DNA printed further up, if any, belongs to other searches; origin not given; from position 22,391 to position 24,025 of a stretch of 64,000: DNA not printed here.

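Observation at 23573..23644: Alpha-2 has lost a histidine ligand of the Rieske [2Fe-2S] motif but keeps the catalytic iron site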

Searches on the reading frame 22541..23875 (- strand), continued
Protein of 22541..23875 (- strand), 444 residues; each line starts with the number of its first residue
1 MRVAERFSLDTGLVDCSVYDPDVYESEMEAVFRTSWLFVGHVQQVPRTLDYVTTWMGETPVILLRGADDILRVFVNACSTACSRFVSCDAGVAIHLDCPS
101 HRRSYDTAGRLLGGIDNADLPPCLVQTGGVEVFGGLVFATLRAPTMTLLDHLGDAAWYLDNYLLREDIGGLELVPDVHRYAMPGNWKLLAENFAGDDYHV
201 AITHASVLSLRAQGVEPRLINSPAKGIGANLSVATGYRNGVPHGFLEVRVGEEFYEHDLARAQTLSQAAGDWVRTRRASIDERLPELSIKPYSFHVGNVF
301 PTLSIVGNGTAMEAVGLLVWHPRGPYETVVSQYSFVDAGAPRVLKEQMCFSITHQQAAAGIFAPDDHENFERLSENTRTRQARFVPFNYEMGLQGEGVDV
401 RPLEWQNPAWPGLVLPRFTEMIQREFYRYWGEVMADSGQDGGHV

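Call 15: find_encoding_contigs(protein=P0007, flank=10000, max_places=2)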
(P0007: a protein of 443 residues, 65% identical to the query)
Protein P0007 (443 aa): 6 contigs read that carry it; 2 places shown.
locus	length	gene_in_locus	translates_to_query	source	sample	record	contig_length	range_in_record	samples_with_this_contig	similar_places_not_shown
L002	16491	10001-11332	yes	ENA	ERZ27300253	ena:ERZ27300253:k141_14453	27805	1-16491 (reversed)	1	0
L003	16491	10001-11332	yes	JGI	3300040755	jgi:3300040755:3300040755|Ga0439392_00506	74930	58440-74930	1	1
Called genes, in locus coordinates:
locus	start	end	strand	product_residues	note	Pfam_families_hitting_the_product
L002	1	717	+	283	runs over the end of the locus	PF00561:Abhydrolase_1, PF03096:Ndr (weak)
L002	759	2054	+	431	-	PF00355:Rieske, PF00848:Ring_hydroxyl_A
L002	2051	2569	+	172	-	PF13577:SnoaL_4, PF00866:Ring_hydroxyl_B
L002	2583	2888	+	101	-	-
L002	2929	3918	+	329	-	PF12974:Phosphonate-bd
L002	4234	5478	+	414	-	PF01547:SBP_bac_1, PF13531:SBP_bac_11, PF13416:SBP_bac_8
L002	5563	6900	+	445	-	PF00355:Rieske, PF00848:Ring_hydroxyl_A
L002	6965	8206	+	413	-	PF01408:GFO_IDH_MocA, PF02894:GFO_IDH_MocA_C (faint), PF22725:GFO_IDH_MocA_C3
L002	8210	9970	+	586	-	PF00528:BPD_transp_1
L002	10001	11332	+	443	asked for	PF00355:Rieske (weak), PF00848:Ring_hydroxyl_A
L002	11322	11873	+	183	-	PF00866:Ring_hydroxyl_B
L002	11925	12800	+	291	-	PF00561:Abhydrolase_1, PF12146:Hydrolase_4, PF12697:Abhydrolase_6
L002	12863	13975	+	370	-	PF00005:ABC_tran, PF13304:AAA_21 (weak), PF08402:TOBE_2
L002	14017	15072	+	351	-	PF07883:Cupin_2, PF12973:Cupin_7 (weak), PF07883:Cupin_2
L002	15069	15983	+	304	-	PF13401:AAA_22 (faint), PF00004:AAA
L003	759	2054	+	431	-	PF00355:Rieske, PF00848:Ring_hydroxyl_A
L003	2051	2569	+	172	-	PF13577:SnoaL_4, PF00866:Ring_hydroxyl_B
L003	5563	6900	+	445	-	PF00355:Rieske, PF00848:Ring_hydroxyl_A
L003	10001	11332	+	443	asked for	PF00355:Rieske (weak), PF00848:Ring_hydroxyl_A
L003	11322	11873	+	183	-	PF00866:Ring_hydroxyl_B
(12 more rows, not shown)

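Call 16: find_encoding_contigs(protein=P0008, flank=10000, max_places=2)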
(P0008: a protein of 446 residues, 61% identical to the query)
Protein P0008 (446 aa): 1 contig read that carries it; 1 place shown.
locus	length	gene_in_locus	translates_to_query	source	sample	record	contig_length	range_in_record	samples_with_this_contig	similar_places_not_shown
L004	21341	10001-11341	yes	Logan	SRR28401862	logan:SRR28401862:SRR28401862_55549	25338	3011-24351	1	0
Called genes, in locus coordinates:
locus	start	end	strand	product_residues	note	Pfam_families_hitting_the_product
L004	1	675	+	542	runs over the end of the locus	PF20695:UbiD_N (weak), PF01977:UbiD, PF20696:UbiD_C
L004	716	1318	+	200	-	PF02441:Flavoprotein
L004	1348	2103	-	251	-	PF00106:adh_short, PF08659:KR, PF13561:adh_short_C2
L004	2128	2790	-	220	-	PF01557:FAA_hydrolase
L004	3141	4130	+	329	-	PF09290:AcetDehyd-dimer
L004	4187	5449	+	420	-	PF01547:SBP_bac_1, PF13531:SBP_bac_11, PF13343:SBP_bac_6 (weak)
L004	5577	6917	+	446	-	PF00355:Rieske, PF00848:Ring_hydroxyl_A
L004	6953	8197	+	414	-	PF01408:GFO_IDH_MocA, PF02894:GFO_IDH_MocA_C (faint), PF22725:GFO_IDH_MocA_C3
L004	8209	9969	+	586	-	PF00528:BPD_transp_1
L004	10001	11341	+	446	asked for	PF00355:Rieske, PF00848:Ring_hydroxyl_A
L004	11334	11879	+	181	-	PF00866:Ring_hydroxyl_B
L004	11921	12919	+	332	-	PF02900:LigB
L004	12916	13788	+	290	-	PF00561:Abhydrolase_1, PF12146:Hydrolase_4, PF12697:Abhydrolase_6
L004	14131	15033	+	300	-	PF02900:LigB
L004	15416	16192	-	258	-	PF09339:HTH_IclR, PF01614:IclR_C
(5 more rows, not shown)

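Call 18: search_solved_structures(query=window:22541-23875:-, max_evalue=1e-10, show_alignments=2)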
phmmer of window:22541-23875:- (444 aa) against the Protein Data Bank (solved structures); distinct sequences matched with E-value up to 1e-10: 28.
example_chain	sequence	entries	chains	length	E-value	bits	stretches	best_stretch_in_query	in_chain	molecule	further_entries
1uli_A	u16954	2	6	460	8.1e-54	186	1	3-435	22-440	biphenyl dioxygenase large subunit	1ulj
3en1_A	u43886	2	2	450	3.8e-52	180.4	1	7-436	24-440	Benzene 1,2-dioxygenase subunit alpha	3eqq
8k0a_A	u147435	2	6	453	4.9e-49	170.2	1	10-436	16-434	3-phenylpropionate/cinnamic acid dioxygenase subunit alpha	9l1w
9vdb_A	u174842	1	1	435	1.9e-48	168.3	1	3-436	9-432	Ring hydroxylating dioxygenase, alpha subunit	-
3gzx_A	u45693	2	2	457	2.5e-48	167.9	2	9-206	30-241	Biphenyl dioxygenase subunit alpha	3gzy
2yfi_A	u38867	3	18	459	9.2e-47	162.7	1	10-436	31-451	BIPHENYL DIOXYGENASE SUBUNIT ALPHA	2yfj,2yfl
2xsh_A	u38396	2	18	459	5.4e-46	160.2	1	10-436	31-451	BIPHENYL DIOXYGENASE SUBUNIT ALPHA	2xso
2xr8_A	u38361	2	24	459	1.8e-45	158.4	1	10-436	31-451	BIPHENYL DIOXYGENASE SUBUNIT ALPHA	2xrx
5aeu_A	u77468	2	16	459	2.9e-45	157.8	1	10-436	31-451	BIPHENYL DIOXYGENASE SUBUNIT ALPHA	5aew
1wql_A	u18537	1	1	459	3e-43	151.1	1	10-438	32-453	iron-sulfur protein large subunit of cumene dioxygenase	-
5xbp_A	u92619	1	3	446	1.6e-42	148.8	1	20-431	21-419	3NT oxygenase alpha subunit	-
2bmo_A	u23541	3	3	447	1.1e-39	139.4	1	20-430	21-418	OXYGENASE-ALPHA NBDO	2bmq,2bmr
2b1x_A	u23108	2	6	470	1.5e-39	139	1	17-218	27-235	naphthalene dioxygenase large subunit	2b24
2hmj_A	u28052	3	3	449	6.5e-39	136.8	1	20-430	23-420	Naphthalene 1,2-dioxygenase alpha subunit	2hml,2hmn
4hjl_A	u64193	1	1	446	8.8e-39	136.4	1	20-430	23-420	Naphthalene 1,2-dioxygenase subunit alpha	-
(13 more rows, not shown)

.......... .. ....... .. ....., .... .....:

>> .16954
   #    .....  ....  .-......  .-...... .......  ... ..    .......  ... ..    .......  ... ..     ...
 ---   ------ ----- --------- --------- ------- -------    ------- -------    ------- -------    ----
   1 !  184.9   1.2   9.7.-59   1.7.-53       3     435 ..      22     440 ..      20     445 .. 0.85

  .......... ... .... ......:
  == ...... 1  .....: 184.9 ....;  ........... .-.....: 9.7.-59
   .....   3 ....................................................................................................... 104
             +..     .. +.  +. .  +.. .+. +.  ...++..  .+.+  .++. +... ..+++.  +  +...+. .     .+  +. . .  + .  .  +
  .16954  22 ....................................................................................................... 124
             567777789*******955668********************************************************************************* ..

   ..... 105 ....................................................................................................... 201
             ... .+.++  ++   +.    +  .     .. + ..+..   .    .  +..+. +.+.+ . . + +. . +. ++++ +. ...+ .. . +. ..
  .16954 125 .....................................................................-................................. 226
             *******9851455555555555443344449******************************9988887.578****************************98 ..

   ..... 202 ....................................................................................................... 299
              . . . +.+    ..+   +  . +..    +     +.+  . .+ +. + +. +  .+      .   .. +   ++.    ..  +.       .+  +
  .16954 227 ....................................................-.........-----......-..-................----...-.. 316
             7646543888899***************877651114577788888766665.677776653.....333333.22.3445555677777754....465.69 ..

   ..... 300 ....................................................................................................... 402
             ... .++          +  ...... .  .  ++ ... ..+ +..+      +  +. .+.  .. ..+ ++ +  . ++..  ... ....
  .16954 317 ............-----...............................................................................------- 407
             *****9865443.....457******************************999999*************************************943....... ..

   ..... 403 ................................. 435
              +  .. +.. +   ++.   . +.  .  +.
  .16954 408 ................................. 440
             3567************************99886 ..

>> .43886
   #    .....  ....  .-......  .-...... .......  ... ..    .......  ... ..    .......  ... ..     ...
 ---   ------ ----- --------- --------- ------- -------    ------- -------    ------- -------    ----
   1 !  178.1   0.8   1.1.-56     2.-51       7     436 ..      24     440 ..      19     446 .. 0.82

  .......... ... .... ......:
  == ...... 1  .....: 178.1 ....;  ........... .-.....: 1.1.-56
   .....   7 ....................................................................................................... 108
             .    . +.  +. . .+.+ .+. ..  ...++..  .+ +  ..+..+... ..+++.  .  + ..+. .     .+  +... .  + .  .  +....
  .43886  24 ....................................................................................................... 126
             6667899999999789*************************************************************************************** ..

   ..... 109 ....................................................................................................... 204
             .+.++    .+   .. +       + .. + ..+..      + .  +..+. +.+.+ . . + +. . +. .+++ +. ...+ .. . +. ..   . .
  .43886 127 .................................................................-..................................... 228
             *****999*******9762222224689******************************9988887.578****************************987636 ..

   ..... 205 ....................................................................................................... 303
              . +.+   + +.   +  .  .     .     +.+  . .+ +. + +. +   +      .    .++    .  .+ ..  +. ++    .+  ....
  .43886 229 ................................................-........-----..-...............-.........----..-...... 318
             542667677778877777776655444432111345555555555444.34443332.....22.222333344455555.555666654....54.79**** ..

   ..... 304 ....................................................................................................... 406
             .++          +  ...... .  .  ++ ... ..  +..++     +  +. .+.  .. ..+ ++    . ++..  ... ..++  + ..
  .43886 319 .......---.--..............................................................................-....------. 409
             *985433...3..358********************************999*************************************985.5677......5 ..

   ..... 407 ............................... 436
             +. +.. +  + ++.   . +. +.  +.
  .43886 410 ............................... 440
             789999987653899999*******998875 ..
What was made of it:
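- On Rieske non-heme iron oxygenase, alpha subunit of alpha3beta3 type: Thr sits on the His column in alignments to 1uli and 3en1 (call 18).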

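Call 21: search_protein_families(library=ncbifam, proteins=[window:22541-23875:-], max_evalue=0.00001)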
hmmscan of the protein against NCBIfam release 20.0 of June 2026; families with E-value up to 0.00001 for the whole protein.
window:22541-23875:- (444 aa): 5 families
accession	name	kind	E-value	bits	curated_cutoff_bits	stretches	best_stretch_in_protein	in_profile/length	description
NF042946.1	3PPDioc_HcaE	equivalog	2.7e-59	201.3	830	1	12-436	14-431/450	3-phenylpropionate/cinnamic acid dioxygenase subunit alpha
TIGR03229.1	benzo_1_2_benA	equivalog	2.7e-27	95.7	780.95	1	19-206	22-217/433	benzoate 1,2-dioxygenase large subunit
TIGR03228.1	anthran_1_2_A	equivalog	2.1e-24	86.1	671.9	1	20-208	23-217/438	anthranilate 1,2-dioxygenase large subunit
NF041684.1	ant_diox_AndAc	equivalog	1.3e-21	76.7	750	1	18-205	27-223/418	anthranilate 1,2-dioxygenase large subunit AndAc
NF058607.1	GlBtMonoOxGbcA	equivalog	8.5e-21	73.9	670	1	19-208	39-226/420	glycine betaine monooxygenase oxygenase subunit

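Call 23: find_related_loci(query=window:22541-23875:-, collection=genome_contigs, flank=10000)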
Query window:22541-23875:- (444 aa) in genome_contigs; peptide patterns used: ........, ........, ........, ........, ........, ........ (x = any residue, [..] = any of these).
59 stretches matched a pattern; 1 encode a relative of the query (tblastn E <= 1e-3); 1 distinct loci.
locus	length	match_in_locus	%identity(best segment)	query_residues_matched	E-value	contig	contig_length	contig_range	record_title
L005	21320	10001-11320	70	1-438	0e+0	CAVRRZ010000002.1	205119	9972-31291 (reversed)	MAG: uncultured Actinomycetota bacterium isolate MFD03066.bin.2.7 genome assembly, contig: contig_19248, whole genome sh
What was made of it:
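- Tried and rejected: Only one GTDB species representative carries a close relative, MAG MFD03066.bin.2.7, an uncultured Actinomycetota bacterium (call 23).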

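Call 25: find_encoding_contigs(protein=P0001, flank=10000, max_places=1)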
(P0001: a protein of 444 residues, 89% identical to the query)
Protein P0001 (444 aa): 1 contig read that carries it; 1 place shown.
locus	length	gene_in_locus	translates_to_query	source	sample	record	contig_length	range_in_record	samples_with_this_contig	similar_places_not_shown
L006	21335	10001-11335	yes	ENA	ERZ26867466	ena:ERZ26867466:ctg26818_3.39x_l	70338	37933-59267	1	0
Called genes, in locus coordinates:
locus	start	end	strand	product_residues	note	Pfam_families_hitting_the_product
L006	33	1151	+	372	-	PF08240:ADH_N, PF00107:ADH_zinc_N, PF13602:ADH_zinc_N_2 (weak)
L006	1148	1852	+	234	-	PF03737:RraA-like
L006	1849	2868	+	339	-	PF04909:Amidohydro_2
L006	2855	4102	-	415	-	PF07992:Pyr_redox_2, PF13738:Pyr_redox_3 (faint), PF00070:Pyr_redox, PF14759:Reductase_C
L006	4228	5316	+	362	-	PF12973:Cupin_7 (faint), PF07883:Cupin_2, PF00190:Cupin_1 (weak), PF07883:Cupin_2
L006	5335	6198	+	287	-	PF07724:AAA_2 (weak), PF13191:AAA_16 (weak), PF13401:AAA_22 (weak), PF13604:AAA_30 (weak), PF00004:AAA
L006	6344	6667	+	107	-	PF00111:Fer2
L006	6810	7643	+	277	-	PF00005:ABC_tran, PF13304:AAA_21 (faint)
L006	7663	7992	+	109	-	PF08402:TOBE_2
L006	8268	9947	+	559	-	PF00528:BPD_transp_1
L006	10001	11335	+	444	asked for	PF00355:Rieske (weak), PF00848:Ring_hydroxyl_A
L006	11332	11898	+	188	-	PF00866:Ring_hydroxyl_B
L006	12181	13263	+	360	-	PF01547:SBP_bac_1, PF13531:SBP_bac_11, PF13416:SBP_bac_8, PF13343:SBP_bac_6 (weak)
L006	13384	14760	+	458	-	PF00355:Rieske, PF00848:Ring_hydroxyl_A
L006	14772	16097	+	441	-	PF01408:GFO_IDH_MocA, PF03447:NAD_binding_3 (weak), PF02894:GFO_IDH_MocA_C (faint), PF22725:GFO_IDH_MocA_C3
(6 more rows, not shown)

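Call 26: find_encoding_contigs(protein=P0002, flank=10000, max_places=1)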
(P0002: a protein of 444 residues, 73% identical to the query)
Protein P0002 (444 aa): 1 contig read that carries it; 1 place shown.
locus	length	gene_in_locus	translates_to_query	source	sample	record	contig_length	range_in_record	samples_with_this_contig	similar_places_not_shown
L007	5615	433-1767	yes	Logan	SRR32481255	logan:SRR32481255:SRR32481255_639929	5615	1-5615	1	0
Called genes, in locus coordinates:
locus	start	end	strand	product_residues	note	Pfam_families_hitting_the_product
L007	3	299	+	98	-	?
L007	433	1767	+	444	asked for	PF00355:Rieske (weak), PF00848:Ring_hydroxyl_A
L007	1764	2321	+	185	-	PF00866:Ring_hydroxyl_B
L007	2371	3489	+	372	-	PF00355:Rieske, PF00848:Ring_hydroxyl_A (weak)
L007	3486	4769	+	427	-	PF01408:GFO_IDH_MocA, PF03447:NAD_binding_3 (weak), PF02894:GFO_IDH_MocA_C (faint), PF22725:GFO_IDH_MocA_C3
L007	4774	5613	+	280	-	?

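Call 27: find_encoding_contigs(protein=P0049, flank=10000, max_places=1)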
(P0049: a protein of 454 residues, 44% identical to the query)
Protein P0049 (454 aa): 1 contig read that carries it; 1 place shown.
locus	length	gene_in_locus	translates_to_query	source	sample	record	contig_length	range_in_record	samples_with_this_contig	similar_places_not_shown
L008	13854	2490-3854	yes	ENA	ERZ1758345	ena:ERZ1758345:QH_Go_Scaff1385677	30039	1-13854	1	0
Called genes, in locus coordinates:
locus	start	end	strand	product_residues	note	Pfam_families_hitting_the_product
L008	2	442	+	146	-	?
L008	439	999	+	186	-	PF00866:Ring_hydroxyl_B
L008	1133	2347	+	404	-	PF01547:SBP_bac_1, PF13343:SBP_bac_6 (faint), PF13531:SBP_bac_11, PF13416:SBP_bac_8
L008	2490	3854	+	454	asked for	PF00355:Rieske, PF00848:Ring_hydroxyl_A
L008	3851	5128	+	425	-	PF01408:GFO_IDH_MocA, PF02894:GFO_IDH_MocA_C (faint), PF22725:GFO_IDH_MocA_C3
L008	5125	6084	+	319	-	PF00561:Abhydrolase_1, PF12146:Hydrolase_4, PF12697:Abhydrolase_6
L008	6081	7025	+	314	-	PF02900:LigB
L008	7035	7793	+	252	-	PF00106:adh_short, PF23441:SDR, PF08659:KR (weak), PF13561:adh_short_C2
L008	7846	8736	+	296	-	PF00561:Abhydrolase_1, PF12146:Hydrolase_4, PF12697:Abhydrolase_6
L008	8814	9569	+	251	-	PF09339:HTH_IclR, PF12802:MarR_2, PF13412:HTH_24 (weak), PF25213:HVO_A0261_N, PF01614:IclR_C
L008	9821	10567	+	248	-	PF01557:FAA_hydrolase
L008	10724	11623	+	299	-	PF01118:Semialdhyde_dh (weak), PF09290:AcetDehyd-dimer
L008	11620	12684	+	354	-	PF00682:HMGL-like, PF07836:DmpG_comm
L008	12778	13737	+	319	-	PF02900:LigB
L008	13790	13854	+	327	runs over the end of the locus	PF00890:FAD_binding_2 (faint), PF01946:Thi4 (faint), PF03486:HI0933_like (faint), PF07992:Pyr_redox_2, PF12831:FAD_oxidored (faint), PF13450:NAD_binding_8 (faint), PF13738:Pyr_redox_3, PF00070:Pyr_redox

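Call 28: find_encoding_contigs(protein=P0032, flank=10000, max_places=1)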
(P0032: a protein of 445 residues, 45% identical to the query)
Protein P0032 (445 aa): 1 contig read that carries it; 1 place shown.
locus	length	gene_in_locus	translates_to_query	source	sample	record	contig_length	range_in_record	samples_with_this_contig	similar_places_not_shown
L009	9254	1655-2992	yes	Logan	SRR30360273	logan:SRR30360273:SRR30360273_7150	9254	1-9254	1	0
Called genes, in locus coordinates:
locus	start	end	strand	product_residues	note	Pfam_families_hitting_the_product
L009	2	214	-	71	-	?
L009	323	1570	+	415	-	PF01547:SBP_bac_1, PF13531:SBP_bac_11, PF13416:SBP_bac_8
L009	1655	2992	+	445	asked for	PF00355:Rieske, PF00848:Ring_hydroxyl_A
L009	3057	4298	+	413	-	PF01408:GFO_IDH_MocA, PF02894:GFO_IDH_MocA_C (faint), PF22725:GFO_IDH_MocA_C3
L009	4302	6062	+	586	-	PF00528:BPD_transp_1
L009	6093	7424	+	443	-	PF00355:Rieske (weak), PF00848:Ring_hydroxyl_A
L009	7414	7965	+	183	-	PF00866:Ring_hydroxyl_B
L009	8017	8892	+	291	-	PF00561:Abhydrolase_1, PF12146:Hydrolase_4, PF12697:Abhydrolase_6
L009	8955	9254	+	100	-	?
